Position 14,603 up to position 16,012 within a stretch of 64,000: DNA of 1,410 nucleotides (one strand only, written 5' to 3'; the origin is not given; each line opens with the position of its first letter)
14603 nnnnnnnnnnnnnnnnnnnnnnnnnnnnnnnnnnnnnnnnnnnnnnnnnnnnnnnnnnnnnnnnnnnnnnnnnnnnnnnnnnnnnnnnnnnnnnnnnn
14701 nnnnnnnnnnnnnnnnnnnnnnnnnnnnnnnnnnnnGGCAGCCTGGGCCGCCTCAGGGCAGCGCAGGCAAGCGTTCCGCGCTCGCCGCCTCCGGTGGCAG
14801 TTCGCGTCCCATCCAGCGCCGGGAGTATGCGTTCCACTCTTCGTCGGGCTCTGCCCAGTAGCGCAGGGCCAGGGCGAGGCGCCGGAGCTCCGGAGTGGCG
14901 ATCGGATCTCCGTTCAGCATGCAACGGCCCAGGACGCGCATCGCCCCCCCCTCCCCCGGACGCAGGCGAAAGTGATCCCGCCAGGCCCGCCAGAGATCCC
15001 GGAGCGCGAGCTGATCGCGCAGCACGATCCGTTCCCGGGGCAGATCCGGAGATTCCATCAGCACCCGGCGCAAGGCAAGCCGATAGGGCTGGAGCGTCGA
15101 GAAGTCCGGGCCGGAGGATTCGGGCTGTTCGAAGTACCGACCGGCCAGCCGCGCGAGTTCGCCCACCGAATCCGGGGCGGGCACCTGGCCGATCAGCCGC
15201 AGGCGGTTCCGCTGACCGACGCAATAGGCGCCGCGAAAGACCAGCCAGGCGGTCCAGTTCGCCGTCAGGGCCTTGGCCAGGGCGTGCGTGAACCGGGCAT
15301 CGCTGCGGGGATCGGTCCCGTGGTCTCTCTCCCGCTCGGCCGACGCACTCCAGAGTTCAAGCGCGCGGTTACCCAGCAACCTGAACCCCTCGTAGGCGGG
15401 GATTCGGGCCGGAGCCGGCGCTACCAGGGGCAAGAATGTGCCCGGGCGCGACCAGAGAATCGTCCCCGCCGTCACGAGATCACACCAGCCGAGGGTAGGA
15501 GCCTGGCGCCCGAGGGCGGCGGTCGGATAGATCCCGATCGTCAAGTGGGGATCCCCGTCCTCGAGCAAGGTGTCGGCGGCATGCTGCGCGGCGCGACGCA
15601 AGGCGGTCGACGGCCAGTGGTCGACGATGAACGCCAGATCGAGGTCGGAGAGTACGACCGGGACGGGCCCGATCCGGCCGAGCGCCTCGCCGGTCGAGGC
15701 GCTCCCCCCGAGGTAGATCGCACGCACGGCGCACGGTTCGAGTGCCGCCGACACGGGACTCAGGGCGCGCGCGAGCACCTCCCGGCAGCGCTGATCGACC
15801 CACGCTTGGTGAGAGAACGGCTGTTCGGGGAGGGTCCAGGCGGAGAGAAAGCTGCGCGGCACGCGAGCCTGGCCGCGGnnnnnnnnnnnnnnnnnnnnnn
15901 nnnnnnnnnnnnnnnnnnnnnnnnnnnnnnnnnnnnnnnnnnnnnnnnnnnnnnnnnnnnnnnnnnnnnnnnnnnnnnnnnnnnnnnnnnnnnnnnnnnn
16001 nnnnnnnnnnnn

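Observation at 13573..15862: Pol-beta nucleotidyltransferase plus NPP-family phosphodiesterase pair embedded between the tyrosine-kinase and membrane-protein genes of the EPS operon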

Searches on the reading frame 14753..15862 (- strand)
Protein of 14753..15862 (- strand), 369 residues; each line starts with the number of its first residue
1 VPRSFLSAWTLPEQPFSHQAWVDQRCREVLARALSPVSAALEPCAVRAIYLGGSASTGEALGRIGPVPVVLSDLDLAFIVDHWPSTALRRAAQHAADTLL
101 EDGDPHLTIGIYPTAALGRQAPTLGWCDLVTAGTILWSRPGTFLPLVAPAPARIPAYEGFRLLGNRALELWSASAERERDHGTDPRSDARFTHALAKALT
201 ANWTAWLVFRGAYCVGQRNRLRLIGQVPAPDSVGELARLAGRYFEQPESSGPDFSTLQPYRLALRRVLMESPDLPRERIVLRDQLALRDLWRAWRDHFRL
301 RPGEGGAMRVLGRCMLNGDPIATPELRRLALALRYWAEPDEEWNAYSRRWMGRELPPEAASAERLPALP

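Call 3: search_protein_families(library=pfam, proteins=[window:14753-15862:-], max_evalue=0.01)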
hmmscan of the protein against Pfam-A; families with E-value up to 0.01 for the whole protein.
window:14753-15862:- (369 aa): 0 families

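Call 4: search_protein_families(library=ncbifam, proteins=[window:14753-15862:-], max_evalue=0.01)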
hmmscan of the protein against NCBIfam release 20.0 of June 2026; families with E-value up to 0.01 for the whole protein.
window:14753-15862:- (369 aa): 0 families

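Call 5: find_homologous_proteins(query=window:14753-15862:-, max_evalue=0.001)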
Query window:14753-15862:- (369 aa): 19 proteins with E <= 0.001 among 8000 candidates.
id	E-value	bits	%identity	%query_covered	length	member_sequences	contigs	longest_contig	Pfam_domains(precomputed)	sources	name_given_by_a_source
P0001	1.0e-246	836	100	100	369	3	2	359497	-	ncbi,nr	ncbi:MAG: hypothetical protein IT349_13600 [Candidatus Eisenbacteria bacterium]|nr:hypothetical prot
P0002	8.1e-135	468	62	100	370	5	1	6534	-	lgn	-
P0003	3.5e-56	209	42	93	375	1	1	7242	-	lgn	-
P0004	1.1e-46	178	39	89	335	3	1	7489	-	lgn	-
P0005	4.2e-34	136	38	90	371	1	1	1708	-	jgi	jgi:hypothetical protein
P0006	6.2e-32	129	36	95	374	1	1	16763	-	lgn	-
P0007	7.2e-32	129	37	90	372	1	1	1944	-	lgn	-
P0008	3.0e-31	127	43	57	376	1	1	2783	-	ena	-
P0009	3.5e-30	123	40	67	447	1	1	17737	-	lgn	-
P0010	1.3e-29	122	35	92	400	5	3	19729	-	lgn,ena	-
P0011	1.4e-29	121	36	94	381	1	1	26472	-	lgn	-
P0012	8.8e-29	119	35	88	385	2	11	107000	-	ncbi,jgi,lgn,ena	-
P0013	2.6e-26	111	42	58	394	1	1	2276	-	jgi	jgi:hypothetical protein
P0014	3.7e-26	110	35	89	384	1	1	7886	-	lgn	-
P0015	1.2e-23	102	36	69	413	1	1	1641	-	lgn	-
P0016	1.2e-22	99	35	61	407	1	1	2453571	-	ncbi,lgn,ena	-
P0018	5.2e-15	73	32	91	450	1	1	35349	-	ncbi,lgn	-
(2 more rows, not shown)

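Call 6: search_solved_structures(query=window:14753-15862:-, max_evalue=10)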
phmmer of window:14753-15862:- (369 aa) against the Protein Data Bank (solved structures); distinct sequences matched with E-value up to 10: 1.
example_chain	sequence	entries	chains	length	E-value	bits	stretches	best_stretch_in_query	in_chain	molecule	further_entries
1q5q_H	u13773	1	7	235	1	11.5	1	78-123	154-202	proteasome beta-type subunit 1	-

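Call 11: find_encoding_contigs(protein=P0012, flank=8000, max_places=3)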
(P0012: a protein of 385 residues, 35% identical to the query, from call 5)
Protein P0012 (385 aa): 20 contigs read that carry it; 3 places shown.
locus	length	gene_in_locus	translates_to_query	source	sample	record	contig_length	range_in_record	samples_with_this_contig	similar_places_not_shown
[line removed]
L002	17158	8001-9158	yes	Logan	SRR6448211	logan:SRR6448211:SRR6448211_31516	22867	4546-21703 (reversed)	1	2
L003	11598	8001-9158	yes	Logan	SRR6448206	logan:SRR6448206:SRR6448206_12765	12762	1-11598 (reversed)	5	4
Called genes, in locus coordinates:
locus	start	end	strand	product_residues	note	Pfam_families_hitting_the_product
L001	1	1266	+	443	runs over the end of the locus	PF00675:Peptidase_M16, PF05193:Peptidase_M16_C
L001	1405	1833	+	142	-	PF00692:dUTPase, PF22769:DCD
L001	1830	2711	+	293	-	PF11306:DUF3108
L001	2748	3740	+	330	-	-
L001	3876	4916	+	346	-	PF02563:Poly_export, PF22461:SLBB_2 (weak)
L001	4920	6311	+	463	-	PF02706:Wzz (faint)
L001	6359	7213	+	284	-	PF13191:AAA_16, PF09848:SLFN-g3_helicase (faint), PF13401:AAA_22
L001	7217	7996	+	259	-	PF13614:AAA_31 (weak)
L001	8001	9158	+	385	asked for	-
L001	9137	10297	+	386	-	PF01663:Phosphodiest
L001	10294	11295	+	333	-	PF03706:LPG_synthase_TM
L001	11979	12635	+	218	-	PF02397:Bac_transf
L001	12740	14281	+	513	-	PF13231:PMT_2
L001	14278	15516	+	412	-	PF13439:Glyco_transf_4, PF20706:GT4-conflict, PF00534:Glycos_transf_1, PF13692:Glyco_trans_1_4, PF13524:Glyco_trans_1_2 (weak)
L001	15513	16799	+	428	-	PF13439:Glyco_transf_4, PF13579:Glyco_trans_4_4, PF00534:Glycos_transf_1, PF13692:Glyco_trans_1_4, PF13524:Glyco_trans_1_2 (weak)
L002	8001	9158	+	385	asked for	-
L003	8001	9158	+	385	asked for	-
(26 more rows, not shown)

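Call 12: find_encoding_contigs(protein=P0016, flank=8000, max_places=2)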
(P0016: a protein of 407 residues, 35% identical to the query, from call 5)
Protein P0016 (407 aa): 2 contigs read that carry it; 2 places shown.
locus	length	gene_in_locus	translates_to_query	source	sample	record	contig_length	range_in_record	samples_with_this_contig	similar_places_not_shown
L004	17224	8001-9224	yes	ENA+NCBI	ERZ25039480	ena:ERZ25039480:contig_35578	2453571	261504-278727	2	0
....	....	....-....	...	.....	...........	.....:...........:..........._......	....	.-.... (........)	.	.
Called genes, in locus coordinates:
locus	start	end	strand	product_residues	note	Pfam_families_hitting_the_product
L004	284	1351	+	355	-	PF00675:Peptidase_M16, PF05193:Peptidase_M16_C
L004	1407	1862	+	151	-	PF00692:dUTPase, PF22769:DCD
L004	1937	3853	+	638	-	PF11306:DUF3108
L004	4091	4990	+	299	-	PF02563:Poly_export, PF10531:SLBB, PF22461:SLBB_2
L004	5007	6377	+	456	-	PF02706:Wzz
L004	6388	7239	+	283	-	PF13191:AAA_16, PF09848:SLFN-g3_helicase (weak), PF13401:AAA_22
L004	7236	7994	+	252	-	PF13614:AAA_31 (weak)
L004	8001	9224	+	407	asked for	-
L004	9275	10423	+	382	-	PF01663:Phosphodiest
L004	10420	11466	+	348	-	PF03706:LPG_synthase_TM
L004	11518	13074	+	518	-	PF04932:Wzy_C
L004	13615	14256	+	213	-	PF02397:Bac_transf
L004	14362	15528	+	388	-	PF13439:Glyco_transf_4, PF13579:Glyco_trans_4_4, PF20706:GT4-conflict (weak), PF00534:Glycos_transf_1, PF13692:Glyco_trans_1_4, PF13524:Glyco_trans_1_2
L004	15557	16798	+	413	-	PF13439:Glyco_transf_4, PF13579:Glyco_trans_4_4, PF00534:Glycos_transf_1, PF13692:Glyco_trans_1_4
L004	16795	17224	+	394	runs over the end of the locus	PF09314:DUF1972 (faint), PF13439:Glyco_transf_4, PF13477:Glyco_trans_4_2 (weak), PF13579:Glyco_trans_4_4, PF00534:Glycos_transf_1, PF13692:Glyco_trans_1_4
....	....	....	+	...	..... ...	-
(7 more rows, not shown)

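Call 13: find_encoding_contigs(protein=P0018, flank=8000, max_places=2)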
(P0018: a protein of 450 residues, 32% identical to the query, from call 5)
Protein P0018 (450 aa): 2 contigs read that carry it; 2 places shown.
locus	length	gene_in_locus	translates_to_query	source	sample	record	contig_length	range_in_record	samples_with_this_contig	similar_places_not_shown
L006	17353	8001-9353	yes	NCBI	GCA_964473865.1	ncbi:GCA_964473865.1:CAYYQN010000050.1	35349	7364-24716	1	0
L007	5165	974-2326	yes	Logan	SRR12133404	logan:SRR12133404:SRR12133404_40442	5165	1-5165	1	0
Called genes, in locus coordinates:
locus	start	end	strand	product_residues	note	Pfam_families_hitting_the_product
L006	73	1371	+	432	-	PF00675:Peptidase_M16, PF05193:Peptidase_M16_C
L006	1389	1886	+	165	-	PF22769:DCD, PF00692:dUTPase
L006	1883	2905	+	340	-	PF11306:DUF3108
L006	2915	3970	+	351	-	PF21570:ArgZ-like_C_2nd (weak)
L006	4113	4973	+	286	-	PF02563:Poly_export, PF22461:SLBB_2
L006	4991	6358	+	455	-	-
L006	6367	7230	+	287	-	PF13191:AAA_16 (weak), PF13401:AAA_22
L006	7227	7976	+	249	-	-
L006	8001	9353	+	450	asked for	-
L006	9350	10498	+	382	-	PF01663:Phosphodiest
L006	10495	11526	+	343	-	PF03706:LPG_synthase_TM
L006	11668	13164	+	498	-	PF04932:Wzy_C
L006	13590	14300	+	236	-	PF02397:Bac_transf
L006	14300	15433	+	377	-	PF13439:Glyco_transf_4, PF20706:GT4-conflict (weak), PF00534:Glycos_transf_1, PF13692:Glyco_trans_1_4, PF13524:Glyco_trans_1_2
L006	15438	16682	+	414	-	PF13439:Glyco_transf_4, PF13579:Glyco_trans_4_4, PF00534:Glycos_transf_1, PF13692:Glyco_trans_1_4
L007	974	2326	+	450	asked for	-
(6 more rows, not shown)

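Call 18: search_protein_families(library=pfam, alignment_id=A1, max_evalue=1)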
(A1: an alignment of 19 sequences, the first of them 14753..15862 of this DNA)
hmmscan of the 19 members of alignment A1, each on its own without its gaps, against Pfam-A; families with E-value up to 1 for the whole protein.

A. member 1, window:14753-15862:- (369 aa): 0 families

B. families by the number of members that match (of 19 scanned): 2 families
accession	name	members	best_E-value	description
PF18765.7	Polbeta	1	0.037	Polymerase beta, Nucleotidyltransferase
PF13675.11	PilJ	1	0.042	Type IV pili methyl-accepting chemotaxis transducer N-term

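Call 20: search_protein_representatives(alignment_id=A1)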
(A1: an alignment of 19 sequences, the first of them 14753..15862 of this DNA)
Query: 19 sequences, 373 profile positions. Proteins with E-value up to 0.001 (for the whole library): 2569; up to 1e-10: 1608; up to 1e-30: 58. The best 150 are listed.
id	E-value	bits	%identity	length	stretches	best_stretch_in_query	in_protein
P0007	7.7e-152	522.1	-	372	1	1-371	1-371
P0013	9.6e-132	456.0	-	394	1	4-371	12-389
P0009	5.4e-130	450.2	-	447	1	4-372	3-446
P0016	9.8e-130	449.4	-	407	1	6-371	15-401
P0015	3.2e-128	444.4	-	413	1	4-371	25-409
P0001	1.2e-118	412.9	-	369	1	3-368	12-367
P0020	2.1e-116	405.5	-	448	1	6-371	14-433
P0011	2.2e-116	405.5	-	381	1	14-371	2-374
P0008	3.2e-115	401.6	-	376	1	1-316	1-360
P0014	1.1e-113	396.5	-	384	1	4-367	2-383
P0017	4.6e-112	391.2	-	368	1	14-371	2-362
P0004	9.1e-111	387.0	-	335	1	32-372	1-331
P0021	4.6e-109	381.4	-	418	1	4-371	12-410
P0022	1.4e-102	360.1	-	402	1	5-370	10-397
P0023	2.2e-100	352.8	-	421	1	6-371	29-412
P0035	7.5e-50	186.5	-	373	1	6-320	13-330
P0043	9.5e-40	153.3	-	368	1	5-355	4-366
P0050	2.0e-35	139.1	-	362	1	6-342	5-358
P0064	1.5e-31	126.2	-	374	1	12-297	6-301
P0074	6.3e-29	117.6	-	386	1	14-327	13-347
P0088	3.1e-27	112.1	-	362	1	8-293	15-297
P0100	1.8e-26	109.5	-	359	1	11-292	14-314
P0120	3.5e-25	105.3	-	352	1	8-299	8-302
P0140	2.0e-24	102.9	-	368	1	8-309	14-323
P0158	6.4e-24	101.2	-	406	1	10-334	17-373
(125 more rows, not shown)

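Call 22: predict_structure(alignment_id=A1)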
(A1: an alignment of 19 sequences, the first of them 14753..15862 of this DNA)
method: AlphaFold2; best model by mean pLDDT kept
length: 369 residues; sequences in the alignment: 19
mean_pLDDT: 88.4   pTM: 0.90
mean pLDDT of the five models: 88.4, 87.2, 86.8, 85.5, 85.5
residues with pLDDT >= 90: 218; 70-90: 122; 50-70: 26; < 50: 3
segments of 3 or more residues with pLDDT < 50: 1-3
pLDDT, mean of each block of 10 residues (from residue 1): 62 93 96 91 94 94 91 95 91 94 94 85 85 90 84 89 95 94 91 97 96 95 96 96 91 93 93 64 76 80 69 83 88 87 85 89 82
secondary structure, 60 per line:
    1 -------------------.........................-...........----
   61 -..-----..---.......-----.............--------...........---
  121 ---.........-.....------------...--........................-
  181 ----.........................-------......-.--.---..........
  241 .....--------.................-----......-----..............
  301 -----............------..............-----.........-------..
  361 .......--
elements in order: H20-44 E46-52 H53-56 E74-80 H86-98 E107-113 H114-117 H124-132 E134-138 H156-179 H185-209 H217-222 H231-245 H254-270 H276-281 H287-300 H306-317 H324-337 H343-351 H359-367

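Call 24: search_protein_families(library=pfam, alignment_id=A2, max_evalue=0.1)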
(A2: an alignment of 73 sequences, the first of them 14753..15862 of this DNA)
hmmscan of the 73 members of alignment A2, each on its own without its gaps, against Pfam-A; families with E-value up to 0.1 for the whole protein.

A. member 1, window:14753-15862:- (369 aa): 0 families

B. families by the number of members that match (of 73 scanned): 9 families
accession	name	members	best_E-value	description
PF01909.29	NTP_transf_2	7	0.00015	Nucleotidyltransferase domain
PF18765.7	Polbeta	5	0.0001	Polymerase beta, Nucleotidyltransferase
PF20604.3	DUF6798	1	0.0096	Domain of unknown function (DUF6798)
PF24740.1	DUF7691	1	0.027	Domain of unknown function (DUF7691)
PF21943.1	TetR_C_46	1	0.041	Tetracyclin repressor-like, C-terminal domain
PF12968.13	DUF3856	1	0.048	Domain of Unknown Function (DUF3856)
PF18126.6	Mitoc_mL59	1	0.065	Mitochondrial ribosomal protein mL59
PF12494.13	DUF3695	1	0.067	Protein of unknown function (DUF3695)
PF03445.19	DUF294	1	0.075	Putative nucleotidyltransferase DUF294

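Call 26: find_encoding_contigs(protein=P0035, flank=8000, max_places=2)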
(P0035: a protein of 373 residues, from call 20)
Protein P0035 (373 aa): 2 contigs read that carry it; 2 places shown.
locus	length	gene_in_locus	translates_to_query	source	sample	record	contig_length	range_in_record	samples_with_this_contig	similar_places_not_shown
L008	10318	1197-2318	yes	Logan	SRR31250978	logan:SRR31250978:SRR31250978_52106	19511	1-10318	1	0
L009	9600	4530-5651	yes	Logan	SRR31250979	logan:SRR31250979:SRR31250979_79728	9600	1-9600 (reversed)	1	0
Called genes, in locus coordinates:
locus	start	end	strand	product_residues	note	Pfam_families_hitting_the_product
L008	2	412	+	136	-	?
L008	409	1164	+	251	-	-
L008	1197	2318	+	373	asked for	-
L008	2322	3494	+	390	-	PF01663:Phosphodiest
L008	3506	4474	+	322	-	PF03706:LPG_synthase_TM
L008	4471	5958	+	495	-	PF04932:Wzy_C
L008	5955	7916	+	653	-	-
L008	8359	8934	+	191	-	PF02397:Bac_transf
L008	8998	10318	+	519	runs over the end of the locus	PF13231:PMT_2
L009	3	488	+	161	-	?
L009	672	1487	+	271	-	PF02563:Poly_export, PF10531:SLBB, PF22461:SLBB_2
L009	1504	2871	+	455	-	PF02706:Wzz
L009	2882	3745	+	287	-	PF13191:AAA_16, PF13604:AAA_30 (weak), PF13401:AAA_22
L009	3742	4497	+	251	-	-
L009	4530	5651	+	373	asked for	-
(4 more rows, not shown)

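Call 27: find_encoding_contigs(protein=P0043, flank=8000, max_places=2)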
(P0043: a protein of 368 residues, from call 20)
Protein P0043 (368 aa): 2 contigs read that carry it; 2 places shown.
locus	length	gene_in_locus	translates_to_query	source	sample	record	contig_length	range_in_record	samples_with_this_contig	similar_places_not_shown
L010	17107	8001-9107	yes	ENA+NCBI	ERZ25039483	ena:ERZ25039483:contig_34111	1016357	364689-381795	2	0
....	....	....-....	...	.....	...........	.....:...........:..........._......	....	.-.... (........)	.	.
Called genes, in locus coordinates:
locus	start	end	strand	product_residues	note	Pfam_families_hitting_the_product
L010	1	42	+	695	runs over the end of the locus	PF01138:RNase_PH, PF03725:RNase_PH_C, PF03726:PNPase, PF01138:RNase_PH, PF00013:KH_1, PF00575:S1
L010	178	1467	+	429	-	PF00675:Peptidase_M16, PF05193:Peptidase_M16_C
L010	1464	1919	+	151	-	PF22769:DCD, PF00692:dUTPase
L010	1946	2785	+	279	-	PF11306:DUF3108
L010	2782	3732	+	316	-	-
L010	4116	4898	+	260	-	PF02563:Poly_export, PF10531:SLBB, PF22461:SLBB_2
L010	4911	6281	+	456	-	PF02706:Wzz (weak)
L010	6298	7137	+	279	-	PF10609:ParA (faint)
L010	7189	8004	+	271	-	PF00535:Glycos_transf_2, PF13641:Glyco_tranf_2_3 (weak)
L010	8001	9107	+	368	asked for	-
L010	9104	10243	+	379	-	PF01663:Phosphodiest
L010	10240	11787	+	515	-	PF01943:Polysacc_synt, PF13440:Polysacc_synt_3, PF03023:MurJ (weak)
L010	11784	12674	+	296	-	PF13641:Glyco_tranf_2_3, PF00535:Glycos_transf_2, PF12804:NTP_transf_3 (weak)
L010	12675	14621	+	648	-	PF13522:GATase_6, PF13537:GATase_7, PF00733:Asn_synthase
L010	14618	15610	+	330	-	PF03706:LPG_synthase_TM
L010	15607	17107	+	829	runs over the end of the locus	-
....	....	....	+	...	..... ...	-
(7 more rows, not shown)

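Call 30: find_related_loci(query=A1, collection=genome_contigs, flank=6000)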
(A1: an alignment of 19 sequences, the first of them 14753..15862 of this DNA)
Query A1 (369 aa) in genome_contigs; peptide patterns used: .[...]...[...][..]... (x = any residue, [..] = any of these).
111 stretches matched a pattern; 7 encode a relative of the query (tblastn E <= 1e-3); 7 distinct loci.
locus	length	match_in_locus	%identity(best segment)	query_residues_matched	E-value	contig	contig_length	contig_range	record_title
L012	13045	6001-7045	43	7-365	2e-39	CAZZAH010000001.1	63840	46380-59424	MAG TPA_asm: uncultured bacterium isolate binchicken_co199_13 genome assembly, contig: NODE_555_length_63840_cov_6.04596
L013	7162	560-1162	38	9-220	7e-31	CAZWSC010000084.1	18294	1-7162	MAG TPA_asm: uncultured bacterium isolate SRP067234_co1_342 genome assembly, contig: k99_642575, whole genome shotgun se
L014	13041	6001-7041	34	13-336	8e-30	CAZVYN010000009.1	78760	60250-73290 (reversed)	MAG TPA_asm: uncultured bacterium isolate SRP128246_co1_497 genome assembly, contig: NODE_254_length_78760_cov_53.320069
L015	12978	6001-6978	32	15-341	8e-27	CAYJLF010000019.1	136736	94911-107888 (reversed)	MAG TPA_asm: uncultured bacterium isolate ERP124720_co1_184 genome assembly, contig: NODE_159_length_136736_cov_12.91636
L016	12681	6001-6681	35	1-224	7e-26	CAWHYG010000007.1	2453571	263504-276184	MAG: Candidatus Eisenbacteria bacterium isolate MFD01476.bin.1.183 genome assembly, contig: contig_35578, whole genome s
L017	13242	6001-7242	31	16-365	8e-24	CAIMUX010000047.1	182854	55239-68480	MAG: Candidatus Eisenbacteria bacterium isolate Loclat_bin-10216 genome assembly, contig: bin-10216:047/142, whole genom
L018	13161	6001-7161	32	15-348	6e-25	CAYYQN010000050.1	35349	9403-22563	MAG TPA_asm: uncultured bacterium isolate binchicken_co115_312 genome assembly, contig: NODE_2048_length_35349_cov_8.861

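Call 31: find_encoding_contigs(protein=P0100, flank=7000, max_places=1)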
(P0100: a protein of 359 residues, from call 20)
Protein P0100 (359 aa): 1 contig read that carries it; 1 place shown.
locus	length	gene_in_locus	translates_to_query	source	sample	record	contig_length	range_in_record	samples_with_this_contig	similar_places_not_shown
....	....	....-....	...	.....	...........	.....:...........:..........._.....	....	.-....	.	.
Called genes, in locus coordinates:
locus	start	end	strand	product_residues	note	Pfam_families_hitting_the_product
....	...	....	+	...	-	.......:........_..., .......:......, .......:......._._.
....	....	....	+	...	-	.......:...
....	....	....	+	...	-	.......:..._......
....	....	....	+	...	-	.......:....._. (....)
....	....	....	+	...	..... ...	-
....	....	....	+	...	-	?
